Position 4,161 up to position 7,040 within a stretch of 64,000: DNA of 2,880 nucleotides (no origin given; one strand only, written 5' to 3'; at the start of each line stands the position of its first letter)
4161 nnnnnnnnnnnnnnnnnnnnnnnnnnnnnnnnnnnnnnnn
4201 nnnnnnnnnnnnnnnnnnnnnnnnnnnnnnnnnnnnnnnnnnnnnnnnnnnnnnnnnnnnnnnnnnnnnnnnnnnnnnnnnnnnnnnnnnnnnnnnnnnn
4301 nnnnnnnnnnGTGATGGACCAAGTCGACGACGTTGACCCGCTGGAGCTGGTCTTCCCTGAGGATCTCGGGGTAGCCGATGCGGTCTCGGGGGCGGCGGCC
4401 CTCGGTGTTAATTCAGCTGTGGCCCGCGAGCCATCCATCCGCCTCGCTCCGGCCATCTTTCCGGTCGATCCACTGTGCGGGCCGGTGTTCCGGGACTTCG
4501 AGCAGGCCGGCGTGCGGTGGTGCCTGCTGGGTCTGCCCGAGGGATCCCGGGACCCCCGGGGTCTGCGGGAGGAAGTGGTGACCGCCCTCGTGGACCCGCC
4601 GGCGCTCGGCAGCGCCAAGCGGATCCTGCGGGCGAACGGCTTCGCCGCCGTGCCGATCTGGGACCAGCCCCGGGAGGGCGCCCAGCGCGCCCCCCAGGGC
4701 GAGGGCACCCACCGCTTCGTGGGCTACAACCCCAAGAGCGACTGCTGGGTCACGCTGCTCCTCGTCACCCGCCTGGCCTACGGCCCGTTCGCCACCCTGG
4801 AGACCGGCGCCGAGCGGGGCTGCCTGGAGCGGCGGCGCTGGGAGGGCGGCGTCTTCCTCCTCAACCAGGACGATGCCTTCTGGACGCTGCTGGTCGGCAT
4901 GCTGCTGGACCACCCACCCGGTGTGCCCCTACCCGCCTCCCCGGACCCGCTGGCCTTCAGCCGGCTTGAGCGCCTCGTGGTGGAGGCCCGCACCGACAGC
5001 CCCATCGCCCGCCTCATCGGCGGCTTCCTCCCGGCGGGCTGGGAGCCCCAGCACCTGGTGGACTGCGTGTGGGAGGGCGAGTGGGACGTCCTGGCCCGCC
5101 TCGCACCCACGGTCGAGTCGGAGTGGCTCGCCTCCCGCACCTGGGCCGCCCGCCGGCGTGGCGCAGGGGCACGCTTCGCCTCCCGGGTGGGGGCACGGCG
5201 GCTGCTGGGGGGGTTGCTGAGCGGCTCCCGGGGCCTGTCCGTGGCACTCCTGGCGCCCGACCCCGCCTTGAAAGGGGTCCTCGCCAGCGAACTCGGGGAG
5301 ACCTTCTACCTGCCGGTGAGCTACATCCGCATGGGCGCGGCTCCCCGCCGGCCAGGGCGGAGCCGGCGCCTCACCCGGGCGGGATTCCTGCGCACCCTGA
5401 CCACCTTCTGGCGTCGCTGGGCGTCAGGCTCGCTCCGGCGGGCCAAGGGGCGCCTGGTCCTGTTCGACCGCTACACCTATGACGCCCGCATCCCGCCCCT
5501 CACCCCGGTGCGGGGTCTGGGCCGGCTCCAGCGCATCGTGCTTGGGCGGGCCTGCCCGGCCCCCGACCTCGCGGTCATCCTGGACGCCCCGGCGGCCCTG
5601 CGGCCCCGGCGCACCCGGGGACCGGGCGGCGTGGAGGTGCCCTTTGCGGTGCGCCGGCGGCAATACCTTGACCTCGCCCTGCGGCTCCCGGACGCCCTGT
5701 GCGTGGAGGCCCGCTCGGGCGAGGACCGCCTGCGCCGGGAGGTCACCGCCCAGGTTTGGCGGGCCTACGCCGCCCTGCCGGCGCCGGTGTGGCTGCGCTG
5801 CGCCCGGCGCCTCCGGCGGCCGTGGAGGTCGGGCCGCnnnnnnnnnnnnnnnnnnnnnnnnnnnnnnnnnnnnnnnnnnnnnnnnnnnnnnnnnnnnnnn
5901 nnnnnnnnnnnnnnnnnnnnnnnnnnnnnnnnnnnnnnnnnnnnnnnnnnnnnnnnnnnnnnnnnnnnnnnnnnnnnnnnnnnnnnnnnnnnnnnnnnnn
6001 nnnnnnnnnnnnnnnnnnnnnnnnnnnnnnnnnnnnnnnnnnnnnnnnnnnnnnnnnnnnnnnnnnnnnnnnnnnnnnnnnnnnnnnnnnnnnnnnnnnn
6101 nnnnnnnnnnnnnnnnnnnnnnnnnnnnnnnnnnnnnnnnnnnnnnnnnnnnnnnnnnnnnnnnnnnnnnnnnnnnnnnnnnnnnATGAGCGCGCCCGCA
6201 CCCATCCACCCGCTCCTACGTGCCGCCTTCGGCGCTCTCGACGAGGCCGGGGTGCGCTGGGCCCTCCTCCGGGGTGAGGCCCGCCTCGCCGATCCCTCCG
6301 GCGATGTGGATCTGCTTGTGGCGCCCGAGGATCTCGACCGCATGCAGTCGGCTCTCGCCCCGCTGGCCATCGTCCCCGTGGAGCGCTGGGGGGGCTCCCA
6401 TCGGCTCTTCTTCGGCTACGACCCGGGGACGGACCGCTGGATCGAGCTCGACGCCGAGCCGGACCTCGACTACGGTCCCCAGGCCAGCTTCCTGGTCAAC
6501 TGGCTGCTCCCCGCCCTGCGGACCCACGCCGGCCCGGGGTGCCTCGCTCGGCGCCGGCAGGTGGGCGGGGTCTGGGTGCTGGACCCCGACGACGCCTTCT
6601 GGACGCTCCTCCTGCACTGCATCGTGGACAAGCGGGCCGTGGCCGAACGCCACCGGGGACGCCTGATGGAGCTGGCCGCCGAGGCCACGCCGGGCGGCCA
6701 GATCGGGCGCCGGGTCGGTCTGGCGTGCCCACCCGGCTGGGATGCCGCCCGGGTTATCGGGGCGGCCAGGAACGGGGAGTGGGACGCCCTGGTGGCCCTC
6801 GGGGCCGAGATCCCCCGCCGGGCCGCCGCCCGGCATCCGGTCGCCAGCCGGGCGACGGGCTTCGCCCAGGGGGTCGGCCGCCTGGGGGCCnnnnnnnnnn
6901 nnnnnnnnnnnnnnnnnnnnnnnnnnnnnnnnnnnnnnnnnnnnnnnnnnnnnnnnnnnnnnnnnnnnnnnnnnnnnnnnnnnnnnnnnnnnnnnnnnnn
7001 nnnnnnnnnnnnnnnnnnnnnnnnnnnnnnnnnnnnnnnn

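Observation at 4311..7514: Tandem NTase/P-loop-kinase fusion paralogues: one intact, one with both catalytic motifs erased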

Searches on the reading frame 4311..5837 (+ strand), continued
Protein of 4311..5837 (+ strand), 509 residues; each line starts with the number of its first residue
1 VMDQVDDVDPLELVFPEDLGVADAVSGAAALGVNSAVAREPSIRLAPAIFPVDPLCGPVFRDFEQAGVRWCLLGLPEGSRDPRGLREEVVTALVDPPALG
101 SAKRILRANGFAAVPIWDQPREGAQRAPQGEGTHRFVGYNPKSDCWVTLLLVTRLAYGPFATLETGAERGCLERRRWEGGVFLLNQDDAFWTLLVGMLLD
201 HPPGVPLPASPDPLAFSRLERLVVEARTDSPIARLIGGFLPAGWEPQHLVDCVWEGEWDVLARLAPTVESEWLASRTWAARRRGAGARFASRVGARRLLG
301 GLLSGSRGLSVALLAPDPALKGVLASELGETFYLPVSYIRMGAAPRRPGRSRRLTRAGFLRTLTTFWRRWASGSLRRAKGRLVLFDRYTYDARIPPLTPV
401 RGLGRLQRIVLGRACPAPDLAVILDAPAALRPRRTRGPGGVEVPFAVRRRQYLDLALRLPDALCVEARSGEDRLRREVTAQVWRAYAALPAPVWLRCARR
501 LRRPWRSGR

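Call 63: search_protein_families(library=pfam, proteins=[P0195, P0197, P0205, P0206, P0229, P0238, P0283, P0290, P0307, P0243], max_evalue=0.001)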
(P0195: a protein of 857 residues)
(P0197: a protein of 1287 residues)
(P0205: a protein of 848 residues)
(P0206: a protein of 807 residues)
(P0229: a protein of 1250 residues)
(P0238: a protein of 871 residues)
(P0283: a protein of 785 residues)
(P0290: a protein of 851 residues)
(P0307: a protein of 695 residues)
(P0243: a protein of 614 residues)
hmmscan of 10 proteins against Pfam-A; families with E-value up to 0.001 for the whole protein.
P0195 (857 aa): 1 family
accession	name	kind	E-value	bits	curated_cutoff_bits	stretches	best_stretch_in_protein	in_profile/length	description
PF01943.22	Polysacc_synt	-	5.4e-05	23.2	28.2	1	18-223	2-204/274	Polysaccharide biosynthesis protein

P0197 (1287 aa): 2 families
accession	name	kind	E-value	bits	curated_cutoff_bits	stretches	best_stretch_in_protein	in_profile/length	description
PF01075.23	Glyco_transf_9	-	7.8e-17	61.8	22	1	631-758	102-226/247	Glycosyltransferase family 9 (heptosyltransferase)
PF01943.22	Polysacc_synt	-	1.8e-06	28.1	28.2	1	25-201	1-182/274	Polysaccharide biosynthesis protein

P0205 (848 aa): 7 families
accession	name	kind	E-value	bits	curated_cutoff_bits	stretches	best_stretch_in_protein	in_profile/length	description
PF13439.12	Glyco_transf_4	-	4.2e-29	102.2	28.5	1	48-211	1-168/170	Glycosyltransferase Family 4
PF00534.26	Glycos_transf_1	-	3.3e-26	92.3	26.4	1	218-366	12-159/172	Glycosyl transferases group 1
PF13579.12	Glyco_trans_4_4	-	6.1e-24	85.6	29.7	1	49-208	1-158/158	Glycosyl transferase 4-like domain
PF13692.12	Glyco_trans_1_4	-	3.3e-21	76.5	27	1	223-363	3-140/142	Glycosyl transferases group 1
PF20706.3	GT4-conflict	-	2e-16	60.4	26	1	39-342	2-324/385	Family 4 Glycosyltransferase in conflict systems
PF14907.12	NTP_transf_5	-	2e-05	24.7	31.2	1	464-570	93-197/249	Uncharacterised nucleotidyltransferase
PF02223.23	Thymidylate_kin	-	0.00017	21.8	27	0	734-808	74-150/185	Thymidylate kinase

P0206 (807 aa): 3 families
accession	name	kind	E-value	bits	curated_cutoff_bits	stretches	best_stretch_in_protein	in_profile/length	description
PF01075.23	Glyco_transf_9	-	1.4e-16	61.1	22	1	154-264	105-216/247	Glycosyltransferase family 9 (heptosyltransferase)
PF02223.23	Thymidylate_kin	-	6.2e-07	29.7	27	1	663-759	79-184/185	Thymidylate kinase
PF14907.12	NTP_transf_5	-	0.00025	21.1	31.2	1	383-486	94-195/249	Uncharacterised nucleotidyltransferase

P0229 (1250 aa): 2 families
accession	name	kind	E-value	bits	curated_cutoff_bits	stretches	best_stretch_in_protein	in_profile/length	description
PF01636.29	APH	-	6.9e-17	62.4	23.2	1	965-1165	22-219/239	Phosphotransferase enzyme family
PF14907.12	NTP_transf_5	-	1.7e-05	25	31.2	1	491-616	90-209/249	Uncharacterised nucleotidyltransferase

P0238 (871 aa): 1 family
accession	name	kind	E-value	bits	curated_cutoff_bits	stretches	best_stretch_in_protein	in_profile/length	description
PF13521.12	AAA_28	-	0.0002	22.1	27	1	690-772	2-86/164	AAA domain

P0283 (785 aa): 1 family
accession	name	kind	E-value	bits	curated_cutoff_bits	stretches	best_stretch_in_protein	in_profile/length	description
PF01636.29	APH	-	1.9e-12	47.9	23.2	1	502-693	22-210/239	Phosphotransferase enzyme family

P0290 (851 aa): 6 families
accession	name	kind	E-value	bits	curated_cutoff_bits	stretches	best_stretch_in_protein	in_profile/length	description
PF00534.26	Glycos_transf_1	-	1.1e-37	129.6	26.4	1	665-826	14-171/172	Glycosyl transferases group 1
PF13692.12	Glyco_trans_1_4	-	1.4e-35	123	27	1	668-812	3-141/142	Glycosyl transferases group 1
PF13524.12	Glyco_trans_1_2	-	1.1e-07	32.3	25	1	723-841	28-142/144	Glycosyl transferase-like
PF13439.12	Glyco_transf_4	-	3.4e-06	27.6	28.5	1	562-649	71-169/170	Glycosyltransferase Family 4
PF20706.3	GT4-conflict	-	6.5e-05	22.5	26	1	610-791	144-325/385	Family 4 Glycosyltransferase in conflict systems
PF02223.23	Thymidylate_kin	-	0.0005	20.2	27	0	316-409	81-184/185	Thymidylate kinase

P0307 (695 aa): 2 families
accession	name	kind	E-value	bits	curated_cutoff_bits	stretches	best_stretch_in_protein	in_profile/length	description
PF01522.26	Polysacc_deac_1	-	3.3e-22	79.2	23.1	1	63-196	4-122/124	Polysaccharide deacetylase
PF02223.23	Thymidylate_kin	-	6.4e-07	29.7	27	0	585-678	80-183/185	Thymidylate kinase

P0243 (614 aa): 3 families
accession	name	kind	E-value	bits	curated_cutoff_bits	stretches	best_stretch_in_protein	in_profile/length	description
PF02223.23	Thymidylate_kin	-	1.8e-05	25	27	0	303-399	77-183/185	Thymidylate kinase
PF14907.12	NTP_transf_5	-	8.9e-05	22.6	31.2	1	34-200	95-247/249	Uncharacterised nucleotidyltransferase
PF13521.12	AAA_28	-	0.00014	22.5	27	1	235-388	2-154/164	AAA domain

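Call 68: search_protein_families(library=padloc, proteins=[window:4311-5837:+], max_evalue=0.01)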
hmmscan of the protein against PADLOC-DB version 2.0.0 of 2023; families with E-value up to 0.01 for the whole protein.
window:4311-5837:+ (509 aa): 0 families

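Call 76: search_protein_families(library=pfam, proteins=[L045:12698-14389:+, L005:19038-20348:+, L081:10083-11684:+, L040:3180-4796:+, L021:1650-2879:-, L039:3506-4699:+, L083:2519-3418:+, L076:5230-7188:-, L040:8566-10116:+, L062:13858-15033:+], max_evalue=0.001)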
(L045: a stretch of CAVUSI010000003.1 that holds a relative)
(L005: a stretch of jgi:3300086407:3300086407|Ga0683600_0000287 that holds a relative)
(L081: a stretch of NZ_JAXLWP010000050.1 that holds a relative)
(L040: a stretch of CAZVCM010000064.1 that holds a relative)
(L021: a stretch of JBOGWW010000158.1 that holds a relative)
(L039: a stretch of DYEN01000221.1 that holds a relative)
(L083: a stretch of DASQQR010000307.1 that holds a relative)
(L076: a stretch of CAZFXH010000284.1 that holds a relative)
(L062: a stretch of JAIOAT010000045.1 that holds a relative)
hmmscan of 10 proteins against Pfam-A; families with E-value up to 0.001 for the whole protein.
L045:12698-14389:+ (564 aa): 1 family
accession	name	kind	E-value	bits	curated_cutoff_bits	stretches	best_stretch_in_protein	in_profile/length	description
PF01636.29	APH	-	3.7e-09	37.1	23.2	1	251-409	21-183/239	Phosphotransferase enzyme family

L005:19038-20348:+ (437 aa): 5 families
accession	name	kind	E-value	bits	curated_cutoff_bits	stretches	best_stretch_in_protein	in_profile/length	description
PF13692.12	Glyco_trans_1_4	-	7.2e-36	124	27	1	251-397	3-142/142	Glycosyl transferases group 1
PF00534.26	Glycos_transf_1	-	3.4e-35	121.5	26.4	1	242-410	8-171/172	Glycosyl transferases group 1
PF20706.3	GT4-conflict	-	9e-13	48.4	26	1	202-418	149-378/385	Family 4 Glycosyltransferase in conflict systems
PF13524.12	Glyco_trans_1_2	-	6.4e-12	46.1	25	1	301-426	27-143/144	Glycosyl transferase-like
PF13439.12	Glyco_transf_4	-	2e-08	34.9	28.5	1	135-236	57-169/170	Glycosyltransferase Family 4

L081:10083-11684:+ (534 aa): 3 families
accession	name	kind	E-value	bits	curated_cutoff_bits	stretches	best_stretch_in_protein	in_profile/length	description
PF01943.22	Polysacc_synt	-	2.4e-17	63.7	28.2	1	30-309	3-263/274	Polysaccharide biosynthesis protein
PF13440.11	Polysacc_synt_3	-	1.8e-14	54.1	23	1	53-368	2-291/293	Polysaccharide biosynthesis protein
PF01554.23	MatE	-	6.2e-09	36.2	24.9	1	259-417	1-160/161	MatE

L040:3180-4796:+ (539 aa): 4 families
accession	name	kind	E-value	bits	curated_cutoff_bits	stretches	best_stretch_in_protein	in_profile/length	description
PF10609.15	ParA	-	3.1e-05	24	27.1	1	332-382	6-56/246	NUBPL iron-transfer P-loop NTPase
PF01656.29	CbiA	-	5e-05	23.7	25.4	1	344-498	13-109/125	CobQ/CobB/MinD/ParA nucleotide binding domain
PF13614.12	AAA_31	-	0.00048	20.6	27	0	345-416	17-89/177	AAA domain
PF02706.20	Wzz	-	0.00051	20.7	25.5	0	4-87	7-91/91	Chain length determinant protein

L021:1650-2879:- (410 aa): 4 families
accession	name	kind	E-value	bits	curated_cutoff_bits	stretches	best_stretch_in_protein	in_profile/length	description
PF13692.12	Glyco_trans_1_4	-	5.5e-24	85.5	27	1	235-372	3-142/142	Glycosyl transferases group 1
PF13439.12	Glyco_transf_4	-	1.9e-10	41.4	28.5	1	33-222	9-168/170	Glycosyltransferase Family 4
PF00534.26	Glycos_transf_1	-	1.8e-09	37.8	26.4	1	226-385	8-171/172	Glycosyl transferases group 1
PF13524.12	Glyco_trans_1_2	-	1.8e-07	31.6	25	1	265-401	11-143/144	Glycosyl transferase-like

L039:3506-4699:+ (398 aa): 4 families
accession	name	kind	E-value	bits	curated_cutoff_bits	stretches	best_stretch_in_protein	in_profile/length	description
PF00535.33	Glycos_transf_2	-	2.9e-27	96.1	23.3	1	55-222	1-164/168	Glycosyl transferase family 2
PF13641.12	Glyco_tranf_2_3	-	5.8e-22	79.3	27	1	52-267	1-222/230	Glycosyltransferase like family 2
PF13632.12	Glyco_trans_2_3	-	8e-08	32.8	27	1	138-335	5-183/198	Glycosyl transferase family group 2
PF13506.12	Glyco_transf_21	-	2.1e-07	31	21.7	1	122-259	21-157/174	Glycosyl transferase family 21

L083:2519-3418:+ (300 aa): 0 families

L076:5230-7188:- (653 aa): 0 families

L040:8566-10116:+ (517 aa): 1 family
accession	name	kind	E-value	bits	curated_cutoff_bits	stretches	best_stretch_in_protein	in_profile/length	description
PF04932.20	Wzy_C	-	1.8e-19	70.5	31.7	1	276-422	3-147/149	O-Antigen ligase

L062:13858-15033:+ (392 aa): 0 families

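Call 86: search_protein_families(library=ncbifam, proteins=[L062:13858-15033:+, L083:2519-3418:+, L076:5230-7188:-, L078:9989-11188:+, L078:11311-12237:+, L078:16748-18535:+, L045:12698-14389:+], max_evalue=0.01)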
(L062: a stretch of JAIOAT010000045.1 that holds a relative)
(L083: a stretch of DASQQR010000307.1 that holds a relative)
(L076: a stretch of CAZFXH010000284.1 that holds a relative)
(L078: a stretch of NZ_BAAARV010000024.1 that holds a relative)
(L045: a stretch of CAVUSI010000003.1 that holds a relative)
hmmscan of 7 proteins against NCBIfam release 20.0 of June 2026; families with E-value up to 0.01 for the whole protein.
L062:13858-15033:+ (392 aa): 3 families
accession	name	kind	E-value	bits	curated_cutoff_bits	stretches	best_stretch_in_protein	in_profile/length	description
TIGR04352.1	HprK_rel_A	equivalog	0.00069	18.8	200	1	138-198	93-153/280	HprK-related kinase A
NF000361.1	self_FomB_kinase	exception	0.00073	18.7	400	1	137-198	121-181/325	FomB family phosphonate monophosphate kinase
TIGR04355.1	HprK_rel_B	hypoth_equivalog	0.0034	16.6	200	1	136-230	139-235/351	HprK-related kinase B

L083:2519-3418:+ (300 aa): 0 families

L076:5230-7188:- (653 aa): 0 families

L078:9989-11188:+ (400 aa): 1 family
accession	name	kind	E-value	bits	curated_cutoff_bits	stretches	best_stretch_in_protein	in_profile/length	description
TIGR00958.1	3a01208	subfamily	0.0017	16.7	874.6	1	223-250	507-533/711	antigen peptide transporter 2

L078:11311-12237:+ (309 aa): 1 family
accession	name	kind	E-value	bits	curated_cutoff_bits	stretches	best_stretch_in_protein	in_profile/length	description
NF000241.1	MPH_3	exception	0.0091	15.3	500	0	186-218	189-220/293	Mph(E)/Mph(G) family macrolide 2'-phosphotransferase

L078:16748-18535:+ (596 aa): 0 families

L045:12698-14389:+ (564 aa): 1 family
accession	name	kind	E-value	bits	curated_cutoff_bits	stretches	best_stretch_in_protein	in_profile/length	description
NF033068.1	APH_3p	equivalog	7.1e-06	25.7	205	1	251-408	32-189/255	APH(3') family aminoglycoside O-phosphotransferase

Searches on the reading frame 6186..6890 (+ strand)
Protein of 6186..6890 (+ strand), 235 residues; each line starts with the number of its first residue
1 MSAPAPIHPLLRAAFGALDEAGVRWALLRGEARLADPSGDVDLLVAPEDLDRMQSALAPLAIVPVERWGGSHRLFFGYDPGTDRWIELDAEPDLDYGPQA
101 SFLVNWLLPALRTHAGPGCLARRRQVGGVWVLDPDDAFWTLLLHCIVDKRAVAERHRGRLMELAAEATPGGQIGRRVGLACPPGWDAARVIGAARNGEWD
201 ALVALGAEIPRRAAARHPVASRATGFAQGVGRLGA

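Call 39: search_solved_structures(query=A4, max_evalue=10, show_alignments=3)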
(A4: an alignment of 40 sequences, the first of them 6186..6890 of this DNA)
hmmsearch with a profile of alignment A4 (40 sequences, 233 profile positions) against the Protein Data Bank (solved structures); distinct sequences matched with E-value up to 10: 3.
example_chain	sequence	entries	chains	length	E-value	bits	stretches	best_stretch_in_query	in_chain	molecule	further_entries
8e0o_C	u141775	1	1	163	2.4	10.9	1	137-210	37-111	hetBGL03-15-18c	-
6xr2_A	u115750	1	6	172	3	10.6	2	132-202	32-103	dTor_3x57R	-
8e0m_A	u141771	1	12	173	9.9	8.9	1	137-203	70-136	BGL15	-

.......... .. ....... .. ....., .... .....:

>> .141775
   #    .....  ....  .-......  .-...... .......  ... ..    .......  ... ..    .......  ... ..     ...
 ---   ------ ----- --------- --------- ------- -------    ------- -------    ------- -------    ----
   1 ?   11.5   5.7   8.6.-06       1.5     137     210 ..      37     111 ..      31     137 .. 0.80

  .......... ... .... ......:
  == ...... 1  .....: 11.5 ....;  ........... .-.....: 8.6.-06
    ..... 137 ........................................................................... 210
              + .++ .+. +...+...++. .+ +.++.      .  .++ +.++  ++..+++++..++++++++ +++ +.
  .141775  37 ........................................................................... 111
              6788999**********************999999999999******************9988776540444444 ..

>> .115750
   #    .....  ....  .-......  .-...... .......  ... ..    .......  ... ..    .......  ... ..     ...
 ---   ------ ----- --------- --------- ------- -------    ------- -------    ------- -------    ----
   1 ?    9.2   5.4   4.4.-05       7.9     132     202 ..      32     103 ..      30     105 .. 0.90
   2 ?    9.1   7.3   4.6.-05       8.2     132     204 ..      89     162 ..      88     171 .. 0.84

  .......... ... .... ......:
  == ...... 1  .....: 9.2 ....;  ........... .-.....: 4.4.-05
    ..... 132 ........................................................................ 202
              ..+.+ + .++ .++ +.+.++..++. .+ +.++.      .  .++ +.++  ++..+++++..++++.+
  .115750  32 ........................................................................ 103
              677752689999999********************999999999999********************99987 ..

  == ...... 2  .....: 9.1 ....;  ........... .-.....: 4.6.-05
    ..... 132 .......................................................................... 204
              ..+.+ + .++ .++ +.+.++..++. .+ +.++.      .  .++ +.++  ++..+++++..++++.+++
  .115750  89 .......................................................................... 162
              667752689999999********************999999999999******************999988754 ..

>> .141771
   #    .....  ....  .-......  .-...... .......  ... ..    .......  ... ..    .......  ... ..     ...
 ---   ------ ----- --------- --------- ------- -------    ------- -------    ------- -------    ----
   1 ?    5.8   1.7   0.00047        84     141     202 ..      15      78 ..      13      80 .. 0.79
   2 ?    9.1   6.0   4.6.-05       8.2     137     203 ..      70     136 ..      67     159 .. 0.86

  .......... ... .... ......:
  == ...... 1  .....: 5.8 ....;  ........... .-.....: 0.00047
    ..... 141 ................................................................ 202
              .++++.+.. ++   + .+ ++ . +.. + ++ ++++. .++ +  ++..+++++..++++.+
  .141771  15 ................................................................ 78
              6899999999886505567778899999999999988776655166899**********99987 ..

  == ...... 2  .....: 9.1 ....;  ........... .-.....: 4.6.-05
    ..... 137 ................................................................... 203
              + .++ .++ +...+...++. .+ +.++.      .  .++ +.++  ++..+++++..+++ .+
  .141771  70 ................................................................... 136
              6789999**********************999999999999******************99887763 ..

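Call 41: search_protein_families(library=pfam, alignment_id=A4, max_evalue=0.01)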
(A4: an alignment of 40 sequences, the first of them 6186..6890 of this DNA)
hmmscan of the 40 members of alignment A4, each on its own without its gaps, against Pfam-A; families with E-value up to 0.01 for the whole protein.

A. member 1, window:6186-6890:+ (235 aa): 1 family
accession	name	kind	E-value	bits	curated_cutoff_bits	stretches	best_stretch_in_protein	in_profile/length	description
PF14907.12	NTP_transf_5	-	0.0013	18.8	31.2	1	37-148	93-194/249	Uncharacterised nucleotidyltransferase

B. families by the number of members that match (of 40 scanned): 1 family
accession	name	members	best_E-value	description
PF14907.12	NTP_transf_5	27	1.7e-09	Uncharacterised nucleotidyltransferase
